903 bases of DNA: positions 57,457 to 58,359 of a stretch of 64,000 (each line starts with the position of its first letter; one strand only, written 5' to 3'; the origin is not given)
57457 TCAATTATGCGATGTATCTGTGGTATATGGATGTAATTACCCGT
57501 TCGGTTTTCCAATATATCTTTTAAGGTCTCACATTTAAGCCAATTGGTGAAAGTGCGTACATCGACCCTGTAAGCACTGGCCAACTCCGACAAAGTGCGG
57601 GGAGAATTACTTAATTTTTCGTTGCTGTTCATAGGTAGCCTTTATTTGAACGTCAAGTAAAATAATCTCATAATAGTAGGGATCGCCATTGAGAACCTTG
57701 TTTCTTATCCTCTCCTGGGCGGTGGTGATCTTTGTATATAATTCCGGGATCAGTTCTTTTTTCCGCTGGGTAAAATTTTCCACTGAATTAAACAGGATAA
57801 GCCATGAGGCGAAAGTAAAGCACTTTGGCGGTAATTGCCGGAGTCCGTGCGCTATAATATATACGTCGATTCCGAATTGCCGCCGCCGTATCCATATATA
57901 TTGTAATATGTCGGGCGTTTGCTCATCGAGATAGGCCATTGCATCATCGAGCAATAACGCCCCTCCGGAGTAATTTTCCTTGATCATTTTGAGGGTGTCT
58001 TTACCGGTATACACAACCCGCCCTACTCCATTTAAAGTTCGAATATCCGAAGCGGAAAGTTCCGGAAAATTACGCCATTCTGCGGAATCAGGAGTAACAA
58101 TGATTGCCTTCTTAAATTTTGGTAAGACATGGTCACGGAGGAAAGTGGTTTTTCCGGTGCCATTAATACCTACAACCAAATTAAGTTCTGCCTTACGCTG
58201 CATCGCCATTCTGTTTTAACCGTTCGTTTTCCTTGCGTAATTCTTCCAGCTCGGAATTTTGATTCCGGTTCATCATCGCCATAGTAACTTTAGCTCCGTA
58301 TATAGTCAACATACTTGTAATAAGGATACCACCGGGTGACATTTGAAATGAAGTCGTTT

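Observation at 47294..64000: tRNA-Pro-integrated element with phage-like functions but no tailed-phage hallmark genes: candidate non-tailed membrane-containing or pleomorphic temperate virus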

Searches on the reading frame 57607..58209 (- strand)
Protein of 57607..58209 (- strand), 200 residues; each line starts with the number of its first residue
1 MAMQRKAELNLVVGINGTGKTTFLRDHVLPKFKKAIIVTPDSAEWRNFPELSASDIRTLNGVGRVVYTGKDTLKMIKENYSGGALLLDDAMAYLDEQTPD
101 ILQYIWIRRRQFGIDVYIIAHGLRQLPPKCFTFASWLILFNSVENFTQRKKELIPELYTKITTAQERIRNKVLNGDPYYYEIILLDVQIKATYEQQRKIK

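Call 6: search_protein_families(library=pfam, max_evalue=0.01, proteins=[window:57607-58209:-])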
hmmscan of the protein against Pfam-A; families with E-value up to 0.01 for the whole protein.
window:57607-58209:- (200 aa): 0 families

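Call 7: search_protein_families(library=phrogs, max_evalue=0.01, proteins=[window:57607-58209:-])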
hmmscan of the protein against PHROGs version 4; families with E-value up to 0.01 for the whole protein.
window:57607-58209:- (200 aa): 2 families
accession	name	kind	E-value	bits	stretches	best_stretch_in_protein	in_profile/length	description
phrog_2666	-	head and packaging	0.00025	20.8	1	4-141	318-483/555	terminase large subunit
phrog_8323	-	unknown function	0.0058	16.2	0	6-25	70-89/623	-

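Call 14: find_related_loci(query=window:57607-58209:-, collection=viral_contigs, flank=10000)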
Query window:57607-58209:- (200 aa) in viral_contigs; peptide patterns used: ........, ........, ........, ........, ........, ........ (x = any residue, [..] = any of these).
11 stretches matched a pattern, but none encodes a relative of the query by tblastn (E <= 1e-3).

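Call 23: find_homologous_proteins(query=window:57607-58209:-, max_evalue=0.001)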
Query window:57607-58209:- (200 aa): 122 proteins with E <= 0.001 among 257 candidates; the best 120 are listed.
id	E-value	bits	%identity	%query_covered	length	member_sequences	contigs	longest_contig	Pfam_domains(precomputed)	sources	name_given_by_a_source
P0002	8.2e-128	442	100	99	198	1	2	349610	-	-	-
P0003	1.0e-90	321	70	98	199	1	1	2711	-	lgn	-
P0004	2.7e-89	316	68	100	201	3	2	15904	-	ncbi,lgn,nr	ncbi:ATP-binding protein [Bacteroidales bacterium OttesenSCG-928-C03]|nr:ATP-binding protein [Bacter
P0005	7.4e-89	315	68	99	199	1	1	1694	-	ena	-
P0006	1.2e-87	311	69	98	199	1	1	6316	-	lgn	-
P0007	1.6e-85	304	66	99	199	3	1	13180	-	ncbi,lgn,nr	ncbi:MAG: hypothetical protein JXR36_01295 [Bacteroidales bacterium]|nr:hypothetical protein [Bacter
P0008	3.0e-85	303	66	99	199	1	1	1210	-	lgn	-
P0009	4.5e-85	302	69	98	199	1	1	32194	-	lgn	-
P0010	5.5e-84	299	67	98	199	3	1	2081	-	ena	-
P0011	8.2e-84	298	64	98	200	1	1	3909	-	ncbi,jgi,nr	ncbi:MAG: hypothetical protein LBU51_01095 [Bacteroidales bacterium]|jgi:hypothetical protein|nr:hyp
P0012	1.2e-83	298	65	98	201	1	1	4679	-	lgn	-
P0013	9.5e-83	295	67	97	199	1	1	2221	-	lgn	-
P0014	2.0e-81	290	61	99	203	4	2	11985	-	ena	-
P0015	7.0e-81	288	65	98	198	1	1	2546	-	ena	-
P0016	8.0e-81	288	64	97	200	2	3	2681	-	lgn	-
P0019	3.7e-79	283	64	98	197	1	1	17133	-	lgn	-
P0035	4.5e-75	270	61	98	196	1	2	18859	-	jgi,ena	-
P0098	1.2e-55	206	53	93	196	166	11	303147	-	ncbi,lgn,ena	-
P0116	8.0e-42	161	42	92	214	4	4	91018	-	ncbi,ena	-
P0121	3.5e-29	120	39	90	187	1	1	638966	-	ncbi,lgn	-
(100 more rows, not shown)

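Call 24: search_solved_structures(query=window:57607-58209:-, max_evalue=10, show_alignments=2)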
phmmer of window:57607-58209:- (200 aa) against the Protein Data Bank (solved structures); distinct sequences matched with E-value up to 10: 44.
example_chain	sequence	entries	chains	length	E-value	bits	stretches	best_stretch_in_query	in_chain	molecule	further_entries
1wa5_A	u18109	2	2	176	0.068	16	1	11-39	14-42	GTP-binding nuclear protein Ran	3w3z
3zjy_A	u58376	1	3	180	0.073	15.9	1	11-39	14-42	GTP-BINDING NUCLEAR PROTEIN RAN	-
6tvo_B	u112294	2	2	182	0.073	15.9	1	11-39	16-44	GTP-binding nuclear protein Ran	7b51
3nc1_C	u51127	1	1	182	0.074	15.9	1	11-39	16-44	GTP-binding nuclear protein Ran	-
2x19_A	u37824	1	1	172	0.075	15.9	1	11-39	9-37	GTP-BINDING NUCLEAR PROTEIN GSP1/CNR1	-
3icq_B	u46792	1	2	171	0.075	15.9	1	11-39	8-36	GTP-binding nuclear protein GSP1/CNR1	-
8f19_B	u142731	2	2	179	0.077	15.9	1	11-39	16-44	GTP-binding nuclear protein GSP1/CNR1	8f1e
5cll_A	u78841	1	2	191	0.078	15.8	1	11-39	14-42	GTP-binding nuclear protein Ran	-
9ogb_B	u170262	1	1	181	0.079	15.8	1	11-39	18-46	GTP-binding nuclear protein GSP1/CNR1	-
3wyg_A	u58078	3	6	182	0.079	15.8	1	11-39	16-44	Gsp1p | GTP-binding nuclear protein | GTP-binding nuclear protein GSP1/CNR1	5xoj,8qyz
8urj_D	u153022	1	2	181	0.081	15.8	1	11-39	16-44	GTP-binding nuclear protein Ran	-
9b3i_D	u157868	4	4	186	0.082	15.8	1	11-39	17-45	GTP-binding nuclear protein | GTP-binding nuclear protein GSP1/CNR1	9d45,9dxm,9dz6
5ciw_A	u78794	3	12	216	0.083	15.7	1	11-39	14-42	GTP-binding nuclear protein Ran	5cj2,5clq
7dbg_A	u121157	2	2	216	0.088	15.7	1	11-39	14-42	GTP-binding nuclear protein Ran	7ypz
3nby_C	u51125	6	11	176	0.088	15.7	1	11-39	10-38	GTP-binding nuclear protein Ran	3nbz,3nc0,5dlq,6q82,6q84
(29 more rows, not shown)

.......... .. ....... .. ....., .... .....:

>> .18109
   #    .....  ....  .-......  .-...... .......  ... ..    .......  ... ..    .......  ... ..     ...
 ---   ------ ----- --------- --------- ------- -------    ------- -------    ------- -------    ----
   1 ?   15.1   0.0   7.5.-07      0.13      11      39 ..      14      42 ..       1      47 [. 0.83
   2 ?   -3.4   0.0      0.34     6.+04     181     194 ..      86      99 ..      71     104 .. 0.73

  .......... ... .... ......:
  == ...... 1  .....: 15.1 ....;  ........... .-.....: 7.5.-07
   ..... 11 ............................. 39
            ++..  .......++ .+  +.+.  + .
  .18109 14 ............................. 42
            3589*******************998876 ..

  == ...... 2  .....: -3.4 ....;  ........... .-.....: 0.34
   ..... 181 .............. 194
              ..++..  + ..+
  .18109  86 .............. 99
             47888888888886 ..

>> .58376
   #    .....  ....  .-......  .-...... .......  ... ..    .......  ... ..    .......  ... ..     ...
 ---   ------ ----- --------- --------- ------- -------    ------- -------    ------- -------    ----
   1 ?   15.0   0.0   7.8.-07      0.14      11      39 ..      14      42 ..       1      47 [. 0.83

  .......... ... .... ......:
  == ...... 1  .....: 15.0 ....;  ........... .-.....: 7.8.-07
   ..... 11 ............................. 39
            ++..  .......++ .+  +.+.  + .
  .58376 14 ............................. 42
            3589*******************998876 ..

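Call 25: find_encoding_contigs(protein=P0098, flank=10000, max_places=3)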
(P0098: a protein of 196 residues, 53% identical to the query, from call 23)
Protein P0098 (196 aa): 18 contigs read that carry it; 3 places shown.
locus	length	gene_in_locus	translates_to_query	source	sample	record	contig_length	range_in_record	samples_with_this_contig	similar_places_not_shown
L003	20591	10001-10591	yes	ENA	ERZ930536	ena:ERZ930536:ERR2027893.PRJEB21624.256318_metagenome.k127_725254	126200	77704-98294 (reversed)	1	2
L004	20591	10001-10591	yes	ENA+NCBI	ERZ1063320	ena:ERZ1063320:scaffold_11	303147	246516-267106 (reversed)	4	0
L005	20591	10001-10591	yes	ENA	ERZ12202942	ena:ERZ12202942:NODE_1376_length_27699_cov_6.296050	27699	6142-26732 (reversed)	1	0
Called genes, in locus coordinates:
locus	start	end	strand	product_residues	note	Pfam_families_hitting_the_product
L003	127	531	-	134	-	-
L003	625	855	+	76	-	-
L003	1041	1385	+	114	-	-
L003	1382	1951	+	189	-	-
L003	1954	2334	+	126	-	-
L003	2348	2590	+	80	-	-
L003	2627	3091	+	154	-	-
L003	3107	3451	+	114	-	-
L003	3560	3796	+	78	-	-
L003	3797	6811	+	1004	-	-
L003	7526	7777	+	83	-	-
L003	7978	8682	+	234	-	-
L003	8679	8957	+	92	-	-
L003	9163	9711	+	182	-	-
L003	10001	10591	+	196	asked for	-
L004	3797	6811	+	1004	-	-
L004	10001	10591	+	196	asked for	-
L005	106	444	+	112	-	-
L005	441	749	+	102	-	-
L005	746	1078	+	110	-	-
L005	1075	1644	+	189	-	-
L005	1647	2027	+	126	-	-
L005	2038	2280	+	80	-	-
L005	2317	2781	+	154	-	-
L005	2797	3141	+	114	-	-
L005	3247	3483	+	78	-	-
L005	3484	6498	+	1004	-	-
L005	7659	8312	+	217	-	-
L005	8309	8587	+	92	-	-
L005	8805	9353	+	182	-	-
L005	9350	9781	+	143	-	PF18809:PBECR1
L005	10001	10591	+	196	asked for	-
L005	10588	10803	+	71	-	-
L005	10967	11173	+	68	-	-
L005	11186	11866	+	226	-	-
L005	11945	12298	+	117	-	-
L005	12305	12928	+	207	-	-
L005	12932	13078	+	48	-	-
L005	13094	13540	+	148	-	-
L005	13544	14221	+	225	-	-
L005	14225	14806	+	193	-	-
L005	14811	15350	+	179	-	-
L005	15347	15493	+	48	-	-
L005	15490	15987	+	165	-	PF00959:Phage_lysozyme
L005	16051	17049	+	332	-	-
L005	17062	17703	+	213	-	-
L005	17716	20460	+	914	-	-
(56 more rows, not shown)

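Call 26: find_encoding_contigs(protein=P0019, flank=10000, max_places=2)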
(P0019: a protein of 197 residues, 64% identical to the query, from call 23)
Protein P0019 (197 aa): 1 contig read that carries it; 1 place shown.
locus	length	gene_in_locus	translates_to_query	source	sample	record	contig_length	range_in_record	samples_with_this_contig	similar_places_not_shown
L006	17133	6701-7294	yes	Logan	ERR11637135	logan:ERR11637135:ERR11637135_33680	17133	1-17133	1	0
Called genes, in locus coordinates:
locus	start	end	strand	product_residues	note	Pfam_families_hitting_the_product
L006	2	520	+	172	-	?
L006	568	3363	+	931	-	PF19263:DUF5906 (weak)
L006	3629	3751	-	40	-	-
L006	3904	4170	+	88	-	-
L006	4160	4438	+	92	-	PF15738:YafQ_toxin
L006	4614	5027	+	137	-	PF18812:PBECR3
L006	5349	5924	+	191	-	-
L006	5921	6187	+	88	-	-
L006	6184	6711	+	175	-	-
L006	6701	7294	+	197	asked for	-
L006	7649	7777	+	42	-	-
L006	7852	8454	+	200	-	-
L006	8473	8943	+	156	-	-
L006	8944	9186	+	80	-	-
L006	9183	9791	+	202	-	-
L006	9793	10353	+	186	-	-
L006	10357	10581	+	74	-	-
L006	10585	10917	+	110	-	-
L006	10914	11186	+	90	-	-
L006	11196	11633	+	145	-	-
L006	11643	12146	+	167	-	-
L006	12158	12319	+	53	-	-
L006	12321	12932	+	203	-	PF01832:Glucosaminidase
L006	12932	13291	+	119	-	-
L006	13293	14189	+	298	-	-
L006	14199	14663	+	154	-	-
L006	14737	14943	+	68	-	-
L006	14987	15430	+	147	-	-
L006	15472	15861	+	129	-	-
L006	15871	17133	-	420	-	?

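Call 34: find_encoding_contigs(protein=P0004, flank=10000, max_places=2)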
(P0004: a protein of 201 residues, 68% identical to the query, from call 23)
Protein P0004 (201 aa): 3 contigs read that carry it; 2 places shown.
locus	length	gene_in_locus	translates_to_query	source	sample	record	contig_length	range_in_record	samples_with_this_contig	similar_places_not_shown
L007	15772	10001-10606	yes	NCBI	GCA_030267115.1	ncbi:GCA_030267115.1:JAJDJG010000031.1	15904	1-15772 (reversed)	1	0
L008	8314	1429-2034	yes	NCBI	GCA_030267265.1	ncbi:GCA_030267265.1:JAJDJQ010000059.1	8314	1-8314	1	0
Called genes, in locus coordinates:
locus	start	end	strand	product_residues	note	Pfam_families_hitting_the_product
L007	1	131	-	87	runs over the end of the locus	PF00072:Response_reg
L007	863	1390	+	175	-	PF12844:HTH_19 (faint), PF01381:HTH_3 (weak)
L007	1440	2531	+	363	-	-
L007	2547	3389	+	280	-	PF01791:DeoC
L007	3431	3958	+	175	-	PF00588:SpoU_methylase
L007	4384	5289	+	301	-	PF02588:YitT_membrane, PF19700:DUF6198 (weak), PF10035:DUF2179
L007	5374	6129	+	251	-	PF00106:adh_short, PF08659:KR, PF13561:adh_short_C2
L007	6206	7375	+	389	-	PF00202:Aminotran_3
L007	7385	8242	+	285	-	PF04055:Radical_SAM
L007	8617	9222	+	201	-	PF28385:CCDC172 (faint)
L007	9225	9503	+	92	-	-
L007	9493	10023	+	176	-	-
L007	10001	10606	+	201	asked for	-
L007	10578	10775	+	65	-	-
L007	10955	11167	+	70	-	-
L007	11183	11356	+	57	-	PF07927:HicA_toxin (weak)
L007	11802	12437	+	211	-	-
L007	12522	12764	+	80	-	-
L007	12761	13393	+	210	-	-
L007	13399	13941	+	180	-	-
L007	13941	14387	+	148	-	-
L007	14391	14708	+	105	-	-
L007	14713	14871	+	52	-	-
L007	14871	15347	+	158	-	PF01832:Glucosaminidase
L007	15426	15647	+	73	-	-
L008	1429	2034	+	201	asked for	-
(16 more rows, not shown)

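Call 35: find_encoding_contigs(protein=P0035, flank=10000, max_places=2)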
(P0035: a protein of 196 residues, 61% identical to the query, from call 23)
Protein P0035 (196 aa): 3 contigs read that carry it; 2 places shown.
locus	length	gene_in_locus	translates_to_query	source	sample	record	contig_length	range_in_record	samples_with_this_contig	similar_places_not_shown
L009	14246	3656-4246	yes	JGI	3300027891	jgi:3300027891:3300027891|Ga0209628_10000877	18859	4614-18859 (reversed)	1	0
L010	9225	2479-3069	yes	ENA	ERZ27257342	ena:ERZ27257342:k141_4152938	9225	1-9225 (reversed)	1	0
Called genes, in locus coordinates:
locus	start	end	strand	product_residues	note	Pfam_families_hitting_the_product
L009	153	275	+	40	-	-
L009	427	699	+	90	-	-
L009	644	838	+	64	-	PF07927:HicA_toxin (weak)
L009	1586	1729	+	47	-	-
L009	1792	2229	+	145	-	PF18812:PBECR3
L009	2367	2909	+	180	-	-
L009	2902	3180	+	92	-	-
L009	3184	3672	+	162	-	-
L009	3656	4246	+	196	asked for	-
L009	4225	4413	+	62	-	-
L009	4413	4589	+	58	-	-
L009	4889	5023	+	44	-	-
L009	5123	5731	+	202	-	-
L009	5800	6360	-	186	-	-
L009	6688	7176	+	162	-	PF01025:GrpE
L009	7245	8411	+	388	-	PF00226:DnaJ, PF01556:DnaJ_C, PF00684:DnaJ_CXXCXGXG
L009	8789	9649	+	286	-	PF13310:Virulence_RhuM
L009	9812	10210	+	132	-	PF04237:YjbR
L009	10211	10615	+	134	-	-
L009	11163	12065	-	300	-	PF01551:Peptidase_M23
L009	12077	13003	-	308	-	PF01551:Peptidase_M23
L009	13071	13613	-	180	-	PF01832:Glucosaminidase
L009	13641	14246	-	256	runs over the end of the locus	PF04055:Radical_SAM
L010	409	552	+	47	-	-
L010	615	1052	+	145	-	PF18812:PBECR3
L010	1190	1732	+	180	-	-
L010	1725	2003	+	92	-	-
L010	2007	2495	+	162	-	-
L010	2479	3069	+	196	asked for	-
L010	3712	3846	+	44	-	-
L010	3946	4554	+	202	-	-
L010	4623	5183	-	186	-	-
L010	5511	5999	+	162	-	PF01025:GrpE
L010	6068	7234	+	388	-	PF00226:DnaJ, PF01556:DnaJ_C, PF00684:DnaJ_CXXCXGXG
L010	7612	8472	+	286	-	PF13310:Virulence_RhuM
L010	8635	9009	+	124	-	PF04237:YjbR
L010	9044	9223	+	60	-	?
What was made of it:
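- Some relatives look like decayed remnants, for example L009 and L010 (call 35).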

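Call 42: search_dna_similar(query=window:57607-58209:-, collection=phages, mode=protein, max_evalue=1)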
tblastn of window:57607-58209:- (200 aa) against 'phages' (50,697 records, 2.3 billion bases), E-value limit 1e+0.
No match.

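Call 46: search_solved_structures(query=A2, max_evalue=10, show_alignments=3)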
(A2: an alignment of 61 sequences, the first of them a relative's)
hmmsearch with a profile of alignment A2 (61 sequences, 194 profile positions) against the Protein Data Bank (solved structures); distinct sequences matched with E-value up to 10: 120 (the best 60 are shown).
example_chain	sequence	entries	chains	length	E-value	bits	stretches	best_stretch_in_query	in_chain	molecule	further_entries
3j15_B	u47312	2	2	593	0.016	17.9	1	5-27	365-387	ABC transporter ATP-binding protein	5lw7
3bk7_A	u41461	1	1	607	0.017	17.8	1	5-27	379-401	ABC transporter ATP-binding protein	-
3jag_jj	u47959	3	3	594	0.018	17.8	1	8-26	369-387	ABCE1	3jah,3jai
6zvj_1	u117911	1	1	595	0.018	17.7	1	8-26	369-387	ATP-binding cassette sub-family E member 1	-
6yal_k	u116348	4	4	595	0.018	17.7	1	8-26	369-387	ATP-binding cassette sub-family E member 1 (ABCE1) | ATP binding cassette subfamily E member 1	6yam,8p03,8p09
5lzv_jj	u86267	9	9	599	0.018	17.7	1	8-26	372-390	ABCE1 | ATP binding cassette subfamily E member 1 | ATP-binding cassette sub-family E member 1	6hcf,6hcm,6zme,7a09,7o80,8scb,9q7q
9h6y_k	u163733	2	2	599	0.018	17.7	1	8-26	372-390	ATP binding cassette subfamily E member 1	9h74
1zu4_A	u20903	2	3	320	0.024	17.3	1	8-44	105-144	ftsY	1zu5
6c2u_A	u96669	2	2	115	0.052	16.2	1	3-43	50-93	phosphate-loop protein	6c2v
5l3r_B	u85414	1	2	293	0.055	16.1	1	6-42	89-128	Cell division protein FtsY homolog, chloroplastic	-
3b9q_A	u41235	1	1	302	0.057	16.1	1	6-42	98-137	Chloroplast SRP receptor homolog, alpha subunit CPFTSY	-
8rix_A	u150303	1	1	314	0.061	16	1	6-42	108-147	Cell division protein FtsY homolog, chloroplastic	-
2og2_A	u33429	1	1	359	0.075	15.7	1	6-42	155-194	Putative signal recognition particle receptor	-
2eyu_A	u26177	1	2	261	0.079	15.6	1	5-46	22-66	twitching motility protein PilT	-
7a1g_x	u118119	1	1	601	0.081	15.6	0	9-26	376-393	Translation initiation factor RLI1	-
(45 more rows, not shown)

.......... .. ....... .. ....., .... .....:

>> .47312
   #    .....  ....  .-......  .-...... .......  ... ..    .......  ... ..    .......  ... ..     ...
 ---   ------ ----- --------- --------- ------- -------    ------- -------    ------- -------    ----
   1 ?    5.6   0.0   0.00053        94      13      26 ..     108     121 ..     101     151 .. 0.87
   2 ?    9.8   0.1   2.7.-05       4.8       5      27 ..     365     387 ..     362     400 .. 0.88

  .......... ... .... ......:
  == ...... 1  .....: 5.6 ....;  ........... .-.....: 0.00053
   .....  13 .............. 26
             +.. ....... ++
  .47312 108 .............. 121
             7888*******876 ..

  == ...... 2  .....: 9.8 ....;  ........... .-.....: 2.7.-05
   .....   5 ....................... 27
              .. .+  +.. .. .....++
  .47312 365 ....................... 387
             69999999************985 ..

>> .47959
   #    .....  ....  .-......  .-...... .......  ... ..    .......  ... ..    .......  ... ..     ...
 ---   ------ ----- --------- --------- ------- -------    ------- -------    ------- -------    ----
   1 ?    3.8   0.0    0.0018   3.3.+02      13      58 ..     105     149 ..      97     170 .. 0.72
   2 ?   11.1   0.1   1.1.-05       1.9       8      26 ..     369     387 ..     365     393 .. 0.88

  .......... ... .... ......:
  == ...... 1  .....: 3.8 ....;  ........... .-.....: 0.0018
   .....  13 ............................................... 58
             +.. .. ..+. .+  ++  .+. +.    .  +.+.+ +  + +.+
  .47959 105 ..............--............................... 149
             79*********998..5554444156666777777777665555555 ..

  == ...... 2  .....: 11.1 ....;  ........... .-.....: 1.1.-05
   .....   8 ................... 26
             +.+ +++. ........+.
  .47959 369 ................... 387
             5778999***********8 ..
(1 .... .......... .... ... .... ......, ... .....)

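Call 47: search_protein_families(library=pfam, alignment_id=A2, max_evalue=0.01)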
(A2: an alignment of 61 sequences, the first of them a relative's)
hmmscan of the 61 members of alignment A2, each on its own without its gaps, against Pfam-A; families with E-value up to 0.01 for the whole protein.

A. member 1, P0002 (198 aa): 0 families

B. families by the number of members that match (of 61 scanned): 21 families
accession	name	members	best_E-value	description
PF13671.12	AAA_33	26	7.5e-05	AAA domain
PF13401.12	AAA_22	24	6.2e-05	AAA domain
PF13173.12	AAA_14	10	0.00021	AAA domain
PF00448.28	SRP54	5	0.00082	SRP54-type protein, GTPase domain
PF25199.1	nSTAND_NTPase5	5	0.001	Novel STAND NTPase 5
PF13604.12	AAA_30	5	0.0028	AAA domain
PF13555.12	AAA_29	4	0.00049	P-loop containing region of AAA domain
PF13245.12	AAA_19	2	0.00018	AAA domain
PF13476.12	AAA_23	2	0.00069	AAA domain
PF06745.19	ATPase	2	0.0044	KaiC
PF03029.23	ATP_bind_1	1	0.00043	Conserved hypothetical ATP binding protein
PF00005.33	ABC_tran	1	0.0017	ABC transporter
PF01443.25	Viral_helicase1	1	0.0021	Viral superfamily 1 RNA helicase core domain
PF13175.12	AAA_15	1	0.0021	AAA ATPase domain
PF05729.18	NACHT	1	0.0024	NACHT domain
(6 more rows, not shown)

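Call 48: find_related_loci(query=A2, collection=genome_contigs, flank=10000)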
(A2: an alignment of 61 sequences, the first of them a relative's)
Query A2 (198 aa) in genome_contigs; peptide patterns used: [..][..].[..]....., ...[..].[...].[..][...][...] (x = any residue, [..] = any of these).
600 stretches matched a pattern (row limit reached: there are more); 1 encode a relative of the query (tblastn E <= 1e-3); 1 distinct loci.
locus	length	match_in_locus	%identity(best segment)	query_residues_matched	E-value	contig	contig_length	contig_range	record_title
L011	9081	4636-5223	66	1-196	2e-89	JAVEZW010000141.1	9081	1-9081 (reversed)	MAG: Bacteroidales bacterium isolate BF4_75 NODE_25506_length_9081_cov_9.791602_Biofilm4, whole genome shotgun sequence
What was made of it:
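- Tried and rejected: The genome_contigs scan was swamped by a generic P-loop pattern and returned one locus (call 48).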

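Call 51: find_related_loci(query=A2, collection=viral_contigs, flank=10000)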
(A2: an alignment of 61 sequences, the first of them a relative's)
Query A2 (198 aa) in viral_contigs; peptide patterns used: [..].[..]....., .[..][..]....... (x = any residue, [..] = any of these).
21 stretches matched a pattern; 1 encode a relative of the query (tblastn E <= 1e-3); 1 distinct loci.
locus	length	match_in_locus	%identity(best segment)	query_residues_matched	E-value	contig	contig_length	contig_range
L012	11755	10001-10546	40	3-181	1e-38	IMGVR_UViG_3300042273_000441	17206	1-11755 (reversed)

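Call 53: predict_structure(alignment_id=A2)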
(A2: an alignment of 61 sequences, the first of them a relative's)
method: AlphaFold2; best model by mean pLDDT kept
length: 198 residues; sequences in the alignment: 61
mean_pLDDT: 89.2   pTM: 0.87
mean pLDDT of the five models: 89.2, 88.2, 88.2, 87.4, 87.5
residues with pLDDT >= 90: 122; 70-90: 64; 50-70: 10; < 50: 2
segments of 3 or more residues with pLDDT < 50: none
pLDDT, mean of each block of 10 residues (from residue 1): 82 95 96 92 92 93 91 92 88 64 87 94 88 95 86 92 97 97 84 78
secondary structure, 60 per line:
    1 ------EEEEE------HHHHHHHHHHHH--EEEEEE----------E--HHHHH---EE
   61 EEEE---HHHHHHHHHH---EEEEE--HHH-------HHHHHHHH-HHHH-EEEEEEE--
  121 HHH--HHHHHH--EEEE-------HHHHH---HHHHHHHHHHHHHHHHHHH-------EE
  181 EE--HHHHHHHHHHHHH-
elements in order: E7-11 H18-29 E32-37 H51-55 E59-64 H68-77 E81-85 H98-105 H107-110 E112-118 H126-131 E134-137 H145-149 H153-171 E179-182 H185-197
